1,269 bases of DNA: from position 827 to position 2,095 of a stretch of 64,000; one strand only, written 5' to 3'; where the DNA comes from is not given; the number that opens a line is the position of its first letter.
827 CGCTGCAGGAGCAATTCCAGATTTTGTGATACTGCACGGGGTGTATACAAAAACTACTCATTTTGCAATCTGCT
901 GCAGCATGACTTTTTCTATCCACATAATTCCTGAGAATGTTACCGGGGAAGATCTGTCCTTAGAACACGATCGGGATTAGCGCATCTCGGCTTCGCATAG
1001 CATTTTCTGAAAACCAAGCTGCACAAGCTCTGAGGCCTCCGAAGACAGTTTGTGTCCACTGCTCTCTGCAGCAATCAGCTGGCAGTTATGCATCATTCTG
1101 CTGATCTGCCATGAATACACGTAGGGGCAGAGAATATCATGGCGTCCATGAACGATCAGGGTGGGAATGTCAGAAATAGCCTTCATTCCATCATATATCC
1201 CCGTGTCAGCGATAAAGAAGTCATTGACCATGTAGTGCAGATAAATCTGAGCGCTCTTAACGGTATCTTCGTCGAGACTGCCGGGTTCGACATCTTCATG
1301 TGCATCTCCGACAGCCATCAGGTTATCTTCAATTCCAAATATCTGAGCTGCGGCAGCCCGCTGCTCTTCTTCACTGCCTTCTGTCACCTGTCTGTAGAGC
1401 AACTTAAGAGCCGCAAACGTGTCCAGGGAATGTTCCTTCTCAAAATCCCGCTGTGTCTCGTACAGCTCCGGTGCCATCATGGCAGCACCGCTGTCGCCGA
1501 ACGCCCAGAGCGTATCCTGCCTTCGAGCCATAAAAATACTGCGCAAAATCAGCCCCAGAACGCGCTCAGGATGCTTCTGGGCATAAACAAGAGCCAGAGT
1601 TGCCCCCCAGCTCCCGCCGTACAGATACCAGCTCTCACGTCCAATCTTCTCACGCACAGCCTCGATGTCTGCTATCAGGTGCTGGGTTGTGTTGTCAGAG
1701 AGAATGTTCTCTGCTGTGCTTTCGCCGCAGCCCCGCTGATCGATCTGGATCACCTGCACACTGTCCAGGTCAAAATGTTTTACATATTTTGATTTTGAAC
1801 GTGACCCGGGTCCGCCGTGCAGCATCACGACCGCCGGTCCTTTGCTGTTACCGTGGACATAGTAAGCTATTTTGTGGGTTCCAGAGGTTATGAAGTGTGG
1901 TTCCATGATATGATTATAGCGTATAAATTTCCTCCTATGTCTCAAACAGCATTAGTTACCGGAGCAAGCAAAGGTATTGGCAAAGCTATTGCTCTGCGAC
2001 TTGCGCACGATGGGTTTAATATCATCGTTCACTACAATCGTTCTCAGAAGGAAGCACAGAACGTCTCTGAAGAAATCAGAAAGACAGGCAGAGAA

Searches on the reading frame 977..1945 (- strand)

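Call 42: search_protein_families(library=pfam, proteins=[window:977-1945:-], max_evalue=0.001)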
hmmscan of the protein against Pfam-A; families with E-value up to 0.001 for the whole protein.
window:977-1945:- (322 aa): 5 families
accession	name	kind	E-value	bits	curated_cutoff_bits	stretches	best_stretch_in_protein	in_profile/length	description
PF00561.26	Abhydrolase_1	-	4.3e-26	92.5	25.8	1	37-300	1-240/245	alpha/beta hydrolase fold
PF12146.15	Hydrolase_4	-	7.1e-15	55.4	27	1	38-140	6-112/239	Serine aminopeptidase, S33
PF12697.13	Abhydrolase_6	-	1.6e-07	32.7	26.3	1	39-300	1-205/217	Alpha/beta hydrolase family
PF03096.20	Ndr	-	0.00064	19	23.3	1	46-137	32-132/283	Ndr family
PF08386.16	Abhydrolase_4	-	0.00076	20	21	0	252-305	27-80/103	TAP-like protein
